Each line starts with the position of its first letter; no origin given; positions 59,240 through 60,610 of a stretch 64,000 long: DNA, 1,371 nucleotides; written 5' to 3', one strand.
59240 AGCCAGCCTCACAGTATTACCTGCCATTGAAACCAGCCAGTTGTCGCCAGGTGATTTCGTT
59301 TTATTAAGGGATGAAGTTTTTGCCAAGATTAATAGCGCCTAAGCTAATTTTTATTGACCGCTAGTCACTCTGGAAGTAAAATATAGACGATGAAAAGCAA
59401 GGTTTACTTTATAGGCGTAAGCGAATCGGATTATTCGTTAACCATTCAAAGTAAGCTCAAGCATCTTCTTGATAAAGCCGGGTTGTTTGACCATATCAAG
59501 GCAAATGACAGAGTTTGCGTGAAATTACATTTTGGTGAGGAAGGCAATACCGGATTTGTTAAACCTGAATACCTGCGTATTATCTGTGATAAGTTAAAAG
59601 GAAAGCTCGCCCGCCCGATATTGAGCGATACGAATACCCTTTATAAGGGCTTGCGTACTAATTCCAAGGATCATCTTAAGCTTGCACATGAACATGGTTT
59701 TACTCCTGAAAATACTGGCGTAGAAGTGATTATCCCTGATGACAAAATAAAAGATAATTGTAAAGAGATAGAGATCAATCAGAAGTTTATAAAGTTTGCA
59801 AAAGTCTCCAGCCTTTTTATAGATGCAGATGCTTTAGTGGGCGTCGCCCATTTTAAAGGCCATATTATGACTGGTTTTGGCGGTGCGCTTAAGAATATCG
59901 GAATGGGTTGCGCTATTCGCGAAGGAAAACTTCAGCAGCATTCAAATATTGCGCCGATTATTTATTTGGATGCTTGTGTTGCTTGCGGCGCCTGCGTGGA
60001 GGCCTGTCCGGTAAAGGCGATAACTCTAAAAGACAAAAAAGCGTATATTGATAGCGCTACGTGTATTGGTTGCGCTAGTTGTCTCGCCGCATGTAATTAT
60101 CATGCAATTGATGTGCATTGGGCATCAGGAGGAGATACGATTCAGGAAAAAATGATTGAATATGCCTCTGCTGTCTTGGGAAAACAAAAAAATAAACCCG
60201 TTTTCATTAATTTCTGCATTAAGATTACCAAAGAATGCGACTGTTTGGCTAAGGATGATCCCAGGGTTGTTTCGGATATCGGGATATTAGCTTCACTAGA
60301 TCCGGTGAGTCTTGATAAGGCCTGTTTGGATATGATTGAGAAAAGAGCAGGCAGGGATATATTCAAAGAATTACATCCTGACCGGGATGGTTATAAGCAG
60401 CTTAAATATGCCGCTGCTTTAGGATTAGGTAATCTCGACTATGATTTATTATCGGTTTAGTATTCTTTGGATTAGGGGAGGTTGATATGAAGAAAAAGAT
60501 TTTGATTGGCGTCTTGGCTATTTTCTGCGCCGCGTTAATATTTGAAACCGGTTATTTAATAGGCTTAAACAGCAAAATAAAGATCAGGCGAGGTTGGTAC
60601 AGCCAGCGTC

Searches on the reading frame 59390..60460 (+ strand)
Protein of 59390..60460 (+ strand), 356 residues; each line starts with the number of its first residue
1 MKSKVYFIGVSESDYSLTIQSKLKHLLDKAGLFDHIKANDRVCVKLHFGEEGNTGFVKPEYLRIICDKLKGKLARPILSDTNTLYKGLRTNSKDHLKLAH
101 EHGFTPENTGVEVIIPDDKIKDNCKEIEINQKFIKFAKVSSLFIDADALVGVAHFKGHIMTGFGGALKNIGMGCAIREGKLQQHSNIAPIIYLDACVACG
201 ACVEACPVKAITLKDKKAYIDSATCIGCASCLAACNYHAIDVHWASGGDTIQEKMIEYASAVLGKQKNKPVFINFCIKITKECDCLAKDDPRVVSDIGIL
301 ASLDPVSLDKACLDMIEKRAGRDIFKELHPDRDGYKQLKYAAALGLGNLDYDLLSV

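Call 56: search_protein_families(library=pfam, proteins=[window:59390-60460:+], max_evalue=0.00001)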
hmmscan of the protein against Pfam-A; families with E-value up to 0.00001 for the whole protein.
window:59390-60460:+ (356 aa): 9 families
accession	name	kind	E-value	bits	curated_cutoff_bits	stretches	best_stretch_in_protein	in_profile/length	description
PF04015.17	DUF362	-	2.6e-43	148.9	24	1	42-314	1-200/200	Domain of unknown function (DUF362)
PF00037.32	Fer4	-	2.3e-10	40.3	21.1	1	190-212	2-24/24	4Fe-4S binding domain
PF12797.12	Fer4_2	-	6.5e-10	38.7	24.5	0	189-208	3-22/22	4Fe-4S binding domain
PF12838.12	Fer4_7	-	1.1e-09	39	27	1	196-239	2-52/52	4Fe-4S dicluster domain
PF13237.11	Fer4_10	-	3.2e-09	37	25.5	1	190-235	3-52/53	4Fe-4S dicluster domain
PF14697.11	Fer4_21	-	5.5e-09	36.5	35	0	218-242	1-28/59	4Fe-4S dicluster domain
PF13187.11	Fer4_9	-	3e-08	34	27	1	195-240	1-52/52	4Fe-4S dicluster domain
PF12837.12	Fer4_6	-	4.9e-08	33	25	0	218-240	2-24/24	4Fe-4S binding domain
PF13183.11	Fer4_8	-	6.4e-06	27.1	27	0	192-209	50-67/68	4Fe-4S dicluster domain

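Call 58: search_protein_families(library=ncbifam, proteins=[window:59390-60460:+], max_evalue=1e-10)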
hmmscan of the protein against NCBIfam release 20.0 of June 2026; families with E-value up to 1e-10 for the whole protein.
window:59390-60460:+ (356 aa): 4 families
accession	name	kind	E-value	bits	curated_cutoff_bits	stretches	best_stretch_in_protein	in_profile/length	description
NF040770.1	hetero_SS_HdrA2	exception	7.7e-13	47.4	1100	1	176-278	560-656/777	CoB-CoM heterodisulfide reductase HdrA2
NF045874.1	Vhu_polyferre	exception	3.7e-12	45.7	600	1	186-243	120-177/381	F420-non-reducing hydrogenase associated-polyferredoxin VhuB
NF058577.1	FdxA_fam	equivalog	4.9e-12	45.9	65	1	194-239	7-52/52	4Fe-4S ferredoxin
NF038196.1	ferrodoxin_EFR1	subfamily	2.8e-11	43.9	75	1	193-244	183-233/242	EFR1 family ferrodoxin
